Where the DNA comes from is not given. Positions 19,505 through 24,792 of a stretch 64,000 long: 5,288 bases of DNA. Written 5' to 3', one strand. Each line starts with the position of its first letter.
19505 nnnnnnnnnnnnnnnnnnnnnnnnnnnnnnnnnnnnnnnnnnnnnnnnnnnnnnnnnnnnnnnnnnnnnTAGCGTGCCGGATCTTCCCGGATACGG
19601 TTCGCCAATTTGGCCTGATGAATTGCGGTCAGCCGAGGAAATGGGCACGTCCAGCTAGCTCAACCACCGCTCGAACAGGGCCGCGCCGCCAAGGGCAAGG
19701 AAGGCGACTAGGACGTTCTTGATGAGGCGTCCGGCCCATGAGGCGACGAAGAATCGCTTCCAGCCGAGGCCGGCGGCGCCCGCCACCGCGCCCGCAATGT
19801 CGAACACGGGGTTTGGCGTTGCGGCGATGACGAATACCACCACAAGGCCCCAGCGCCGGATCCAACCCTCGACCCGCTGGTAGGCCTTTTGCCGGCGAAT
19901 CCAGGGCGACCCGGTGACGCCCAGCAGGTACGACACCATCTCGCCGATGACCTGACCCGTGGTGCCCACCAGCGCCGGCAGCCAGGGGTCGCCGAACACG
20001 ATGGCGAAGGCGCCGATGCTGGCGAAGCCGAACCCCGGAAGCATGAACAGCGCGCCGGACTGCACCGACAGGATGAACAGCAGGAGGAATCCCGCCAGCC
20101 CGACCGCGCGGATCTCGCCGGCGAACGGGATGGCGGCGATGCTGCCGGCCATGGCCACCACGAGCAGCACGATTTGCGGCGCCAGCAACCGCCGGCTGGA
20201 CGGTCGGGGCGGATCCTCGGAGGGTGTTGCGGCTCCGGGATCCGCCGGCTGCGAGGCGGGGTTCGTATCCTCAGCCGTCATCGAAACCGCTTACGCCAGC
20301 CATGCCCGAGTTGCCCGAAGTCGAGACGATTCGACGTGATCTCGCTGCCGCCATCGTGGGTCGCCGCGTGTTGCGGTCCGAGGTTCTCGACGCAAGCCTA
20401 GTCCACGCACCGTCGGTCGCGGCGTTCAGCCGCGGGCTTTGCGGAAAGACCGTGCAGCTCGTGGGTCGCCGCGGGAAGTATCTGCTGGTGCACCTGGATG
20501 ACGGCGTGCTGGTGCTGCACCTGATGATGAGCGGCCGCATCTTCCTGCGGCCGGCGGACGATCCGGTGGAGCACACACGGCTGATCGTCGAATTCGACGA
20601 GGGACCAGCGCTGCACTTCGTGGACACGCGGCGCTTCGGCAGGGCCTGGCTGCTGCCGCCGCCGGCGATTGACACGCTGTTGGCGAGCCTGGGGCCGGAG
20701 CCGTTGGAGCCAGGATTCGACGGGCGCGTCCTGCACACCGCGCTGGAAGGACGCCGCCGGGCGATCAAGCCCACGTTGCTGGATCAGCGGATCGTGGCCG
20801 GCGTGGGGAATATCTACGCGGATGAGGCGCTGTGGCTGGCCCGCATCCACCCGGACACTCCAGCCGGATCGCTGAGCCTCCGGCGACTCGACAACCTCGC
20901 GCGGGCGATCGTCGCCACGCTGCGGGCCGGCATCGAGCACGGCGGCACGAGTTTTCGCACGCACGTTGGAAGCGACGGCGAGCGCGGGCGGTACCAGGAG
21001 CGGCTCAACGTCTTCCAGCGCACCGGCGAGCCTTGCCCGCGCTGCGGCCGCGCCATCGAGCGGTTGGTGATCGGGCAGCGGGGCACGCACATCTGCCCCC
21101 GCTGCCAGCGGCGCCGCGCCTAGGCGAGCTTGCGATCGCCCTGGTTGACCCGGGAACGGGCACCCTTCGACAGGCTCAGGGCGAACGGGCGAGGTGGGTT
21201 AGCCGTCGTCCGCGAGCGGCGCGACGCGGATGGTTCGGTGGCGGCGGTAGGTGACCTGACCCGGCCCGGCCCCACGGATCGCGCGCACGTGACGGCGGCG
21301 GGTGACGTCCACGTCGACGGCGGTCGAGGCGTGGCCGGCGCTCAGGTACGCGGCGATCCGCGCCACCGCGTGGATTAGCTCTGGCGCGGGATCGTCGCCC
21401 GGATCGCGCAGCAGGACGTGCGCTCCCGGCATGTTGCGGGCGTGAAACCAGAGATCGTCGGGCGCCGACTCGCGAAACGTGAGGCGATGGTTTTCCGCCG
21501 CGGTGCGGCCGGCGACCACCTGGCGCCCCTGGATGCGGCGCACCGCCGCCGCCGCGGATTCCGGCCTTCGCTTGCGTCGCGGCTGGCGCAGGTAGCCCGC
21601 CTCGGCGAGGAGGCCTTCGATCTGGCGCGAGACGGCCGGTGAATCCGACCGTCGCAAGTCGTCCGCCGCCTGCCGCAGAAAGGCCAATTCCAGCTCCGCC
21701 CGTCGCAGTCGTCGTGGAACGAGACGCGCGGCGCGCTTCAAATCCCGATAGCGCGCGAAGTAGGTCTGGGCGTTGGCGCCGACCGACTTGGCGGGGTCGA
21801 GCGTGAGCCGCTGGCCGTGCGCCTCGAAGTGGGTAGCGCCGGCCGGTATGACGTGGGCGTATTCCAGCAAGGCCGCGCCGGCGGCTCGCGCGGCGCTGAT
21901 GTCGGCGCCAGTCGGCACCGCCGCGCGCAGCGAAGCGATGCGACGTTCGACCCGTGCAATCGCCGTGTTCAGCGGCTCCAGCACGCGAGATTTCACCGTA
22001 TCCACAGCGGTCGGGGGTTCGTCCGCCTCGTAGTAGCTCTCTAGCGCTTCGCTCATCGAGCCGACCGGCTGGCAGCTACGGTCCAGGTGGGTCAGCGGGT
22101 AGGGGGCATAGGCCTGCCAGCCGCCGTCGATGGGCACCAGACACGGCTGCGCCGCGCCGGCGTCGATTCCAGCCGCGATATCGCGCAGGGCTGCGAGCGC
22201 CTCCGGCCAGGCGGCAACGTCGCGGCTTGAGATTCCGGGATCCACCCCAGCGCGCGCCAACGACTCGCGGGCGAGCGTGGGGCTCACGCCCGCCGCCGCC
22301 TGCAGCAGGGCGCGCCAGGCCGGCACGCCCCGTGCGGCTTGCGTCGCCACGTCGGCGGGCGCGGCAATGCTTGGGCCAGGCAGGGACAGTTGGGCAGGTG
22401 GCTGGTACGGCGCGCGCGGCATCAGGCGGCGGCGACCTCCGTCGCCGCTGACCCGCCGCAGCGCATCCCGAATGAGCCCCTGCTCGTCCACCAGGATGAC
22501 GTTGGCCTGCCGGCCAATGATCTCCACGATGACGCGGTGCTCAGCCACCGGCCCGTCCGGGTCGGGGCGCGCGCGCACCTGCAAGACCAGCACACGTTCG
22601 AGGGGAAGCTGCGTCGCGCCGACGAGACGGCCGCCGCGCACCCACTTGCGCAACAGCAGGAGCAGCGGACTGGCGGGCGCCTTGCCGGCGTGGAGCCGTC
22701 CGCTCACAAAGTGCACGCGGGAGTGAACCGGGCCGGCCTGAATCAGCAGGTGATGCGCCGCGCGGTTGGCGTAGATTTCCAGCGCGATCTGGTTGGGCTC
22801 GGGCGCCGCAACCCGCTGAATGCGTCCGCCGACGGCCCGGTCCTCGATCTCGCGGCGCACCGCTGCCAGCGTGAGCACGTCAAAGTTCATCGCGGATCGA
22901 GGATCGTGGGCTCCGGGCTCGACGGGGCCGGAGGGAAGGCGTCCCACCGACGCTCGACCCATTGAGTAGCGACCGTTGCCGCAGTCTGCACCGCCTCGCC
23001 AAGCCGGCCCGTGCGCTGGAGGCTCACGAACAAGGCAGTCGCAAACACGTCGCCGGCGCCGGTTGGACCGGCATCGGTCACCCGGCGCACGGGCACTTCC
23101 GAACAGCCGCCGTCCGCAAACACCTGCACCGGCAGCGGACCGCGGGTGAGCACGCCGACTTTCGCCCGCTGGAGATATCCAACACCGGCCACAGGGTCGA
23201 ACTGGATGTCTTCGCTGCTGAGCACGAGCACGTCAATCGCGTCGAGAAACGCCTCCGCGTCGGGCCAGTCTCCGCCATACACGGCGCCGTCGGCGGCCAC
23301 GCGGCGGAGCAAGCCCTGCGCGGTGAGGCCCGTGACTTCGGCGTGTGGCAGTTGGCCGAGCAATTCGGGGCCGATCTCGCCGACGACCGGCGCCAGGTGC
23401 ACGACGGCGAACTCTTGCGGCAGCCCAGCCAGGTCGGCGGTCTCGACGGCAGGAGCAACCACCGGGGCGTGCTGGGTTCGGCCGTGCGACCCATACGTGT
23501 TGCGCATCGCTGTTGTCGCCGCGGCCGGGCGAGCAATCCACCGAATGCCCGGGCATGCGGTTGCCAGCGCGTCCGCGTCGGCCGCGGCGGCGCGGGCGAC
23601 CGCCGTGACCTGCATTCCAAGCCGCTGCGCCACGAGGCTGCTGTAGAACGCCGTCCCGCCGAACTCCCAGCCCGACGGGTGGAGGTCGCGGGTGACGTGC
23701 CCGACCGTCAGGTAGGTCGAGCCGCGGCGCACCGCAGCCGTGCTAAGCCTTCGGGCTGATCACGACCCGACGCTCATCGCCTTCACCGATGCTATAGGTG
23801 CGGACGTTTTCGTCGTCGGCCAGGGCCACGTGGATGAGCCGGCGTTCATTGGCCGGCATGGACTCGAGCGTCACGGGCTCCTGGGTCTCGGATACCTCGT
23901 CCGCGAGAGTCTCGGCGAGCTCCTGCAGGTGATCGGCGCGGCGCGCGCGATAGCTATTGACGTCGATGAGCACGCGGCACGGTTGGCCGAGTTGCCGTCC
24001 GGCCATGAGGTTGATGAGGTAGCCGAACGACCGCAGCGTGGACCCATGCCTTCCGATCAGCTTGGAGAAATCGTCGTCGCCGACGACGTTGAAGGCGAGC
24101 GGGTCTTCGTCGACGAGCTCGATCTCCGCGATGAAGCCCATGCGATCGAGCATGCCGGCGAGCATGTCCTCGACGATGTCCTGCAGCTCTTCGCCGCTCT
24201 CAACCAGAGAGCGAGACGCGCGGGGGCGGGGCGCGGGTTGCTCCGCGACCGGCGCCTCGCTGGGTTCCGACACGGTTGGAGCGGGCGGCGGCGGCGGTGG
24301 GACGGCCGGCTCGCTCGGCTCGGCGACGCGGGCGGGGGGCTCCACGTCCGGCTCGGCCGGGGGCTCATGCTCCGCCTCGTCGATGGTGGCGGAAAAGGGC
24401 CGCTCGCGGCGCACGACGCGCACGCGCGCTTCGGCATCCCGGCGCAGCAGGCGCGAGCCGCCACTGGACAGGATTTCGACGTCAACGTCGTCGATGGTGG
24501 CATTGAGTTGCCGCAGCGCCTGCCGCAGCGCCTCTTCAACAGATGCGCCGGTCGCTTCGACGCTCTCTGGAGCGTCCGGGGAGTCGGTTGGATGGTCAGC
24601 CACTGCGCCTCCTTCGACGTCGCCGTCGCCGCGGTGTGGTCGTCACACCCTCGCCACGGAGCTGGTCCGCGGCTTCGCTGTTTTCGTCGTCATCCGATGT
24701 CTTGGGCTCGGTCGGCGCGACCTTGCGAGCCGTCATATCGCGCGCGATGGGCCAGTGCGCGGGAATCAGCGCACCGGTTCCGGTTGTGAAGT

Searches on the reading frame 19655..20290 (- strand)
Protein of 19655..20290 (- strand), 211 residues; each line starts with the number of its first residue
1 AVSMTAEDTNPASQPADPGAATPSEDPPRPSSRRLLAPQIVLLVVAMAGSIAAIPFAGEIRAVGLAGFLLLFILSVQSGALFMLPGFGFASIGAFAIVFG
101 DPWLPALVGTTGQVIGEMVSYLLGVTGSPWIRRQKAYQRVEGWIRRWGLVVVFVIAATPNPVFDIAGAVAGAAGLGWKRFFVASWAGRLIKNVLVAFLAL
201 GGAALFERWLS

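Call 16: search_protein_families(library=pfam, proteins=[window:19655-20290:-], max_evalue=0.00001)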
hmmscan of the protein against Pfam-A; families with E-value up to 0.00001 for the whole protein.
window:19655-20290:- (211 aa): 1 family
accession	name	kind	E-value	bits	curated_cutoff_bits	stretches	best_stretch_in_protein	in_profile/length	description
PF09335.16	VTT_dom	-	8.2e-12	46.1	33.9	1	94-198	8-120/123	VTT domain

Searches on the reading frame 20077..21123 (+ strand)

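Call 17: search_protein_families(library=pfam, proteins=[window:20077-21123:+], max_evalue=0.00001)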
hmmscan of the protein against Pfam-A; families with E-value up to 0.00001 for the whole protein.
window:20077-21123:+ (348 aa): 3 families
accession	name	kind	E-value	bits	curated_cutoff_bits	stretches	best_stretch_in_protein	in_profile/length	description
PF01149.29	Fapy_DNA_glyco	-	1.4e-35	122.8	25.5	1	76-189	1-116/117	Formamidopyrimidine-DNA glycosylase N-terminal domain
PF06831.19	H2TH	-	7.6e-29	100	34.7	1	205-295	1-91/93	Formamidopyrimidine-DNA glycosylase H2TH domain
PF06827.20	zf-FPG_IleRS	-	8.8e-13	48.2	21.3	1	317-345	1-29/30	Zinc finger found in FPG and IleRS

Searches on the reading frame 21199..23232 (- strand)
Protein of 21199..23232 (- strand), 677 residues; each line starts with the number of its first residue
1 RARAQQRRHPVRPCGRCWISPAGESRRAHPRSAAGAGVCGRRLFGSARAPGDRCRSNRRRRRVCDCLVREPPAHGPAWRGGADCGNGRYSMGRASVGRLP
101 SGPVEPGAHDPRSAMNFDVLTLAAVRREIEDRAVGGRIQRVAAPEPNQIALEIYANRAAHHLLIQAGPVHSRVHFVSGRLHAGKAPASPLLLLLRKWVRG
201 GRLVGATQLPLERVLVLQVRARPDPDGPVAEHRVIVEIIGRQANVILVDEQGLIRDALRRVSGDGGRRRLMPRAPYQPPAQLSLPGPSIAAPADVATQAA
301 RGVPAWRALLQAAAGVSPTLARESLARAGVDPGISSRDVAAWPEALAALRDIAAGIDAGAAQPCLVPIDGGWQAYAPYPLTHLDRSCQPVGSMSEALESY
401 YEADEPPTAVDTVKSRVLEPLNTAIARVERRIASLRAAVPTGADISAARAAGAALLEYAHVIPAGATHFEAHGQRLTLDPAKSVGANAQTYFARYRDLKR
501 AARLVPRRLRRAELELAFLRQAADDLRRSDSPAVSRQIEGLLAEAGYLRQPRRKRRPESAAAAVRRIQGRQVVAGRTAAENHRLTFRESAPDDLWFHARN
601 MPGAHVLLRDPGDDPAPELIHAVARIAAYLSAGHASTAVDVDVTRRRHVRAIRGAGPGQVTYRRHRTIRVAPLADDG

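Call 17: search_protein_families(library=pfam, proteins=[window:21199-23232:-], max_evalue=0.00001)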
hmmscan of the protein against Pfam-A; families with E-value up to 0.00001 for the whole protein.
window:21199-23232:- (677 aa): 2 families
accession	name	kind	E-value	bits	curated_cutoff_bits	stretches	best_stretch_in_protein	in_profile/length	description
PF05833.16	NFACT_N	-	6e-71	240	31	1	118-558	1-453/456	NFACT N-terminal and middle domains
PF05670.18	NFACT-R_1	-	9.4e-07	29.8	29.8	1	569-654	10-98/112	NFACT protein RNA binding domain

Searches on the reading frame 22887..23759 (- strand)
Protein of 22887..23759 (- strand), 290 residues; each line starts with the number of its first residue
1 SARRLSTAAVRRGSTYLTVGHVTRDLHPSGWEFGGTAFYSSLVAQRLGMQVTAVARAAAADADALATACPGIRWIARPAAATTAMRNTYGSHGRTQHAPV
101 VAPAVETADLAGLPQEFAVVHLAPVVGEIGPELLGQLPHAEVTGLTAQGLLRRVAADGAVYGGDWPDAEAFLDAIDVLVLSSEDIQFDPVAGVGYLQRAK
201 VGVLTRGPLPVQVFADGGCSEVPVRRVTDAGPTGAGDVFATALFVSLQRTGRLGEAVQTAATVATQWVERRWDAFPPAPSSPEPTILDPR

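Call 17: search_protein_families(library=pfam, proteins=[window:22887-23759:-], max_evalue=0.00001)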
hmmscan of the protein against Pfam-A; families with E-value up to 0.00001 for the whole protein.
window:22887-23759:- (290 aa): 1 family
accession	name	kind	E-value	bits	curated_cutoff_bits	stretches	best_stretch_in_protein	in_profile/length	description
PF00294.29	PfkB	-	9.9e-06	25.5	25.8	1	199-271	220-293/302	pfkB family carbohydrate kinase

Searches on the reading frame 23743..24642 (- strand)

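Call 17: search_protein_families(library=pfam, proteins=[window:23743-24642:-], max_evalue=0.00001)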
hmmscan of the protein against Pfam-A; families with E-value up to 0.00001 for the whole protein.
window:23743-24642:- (299 aa): 3 families
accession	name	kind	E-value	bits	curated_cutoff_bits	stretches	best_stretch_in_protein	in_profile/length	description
PF01424.28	R3H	-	2.4e-18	66.4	26.8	1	239-297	3-60/60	R3H domain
PF14804.11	Jag_N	-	4.4e-10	40.3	25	1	31-76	2-50/50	Jag N-terminus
PF13083.13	KH_KhpA-B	-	2.5e-08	34.1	32.1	1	155-223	2-70/73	KhpA/KhpB, KH domain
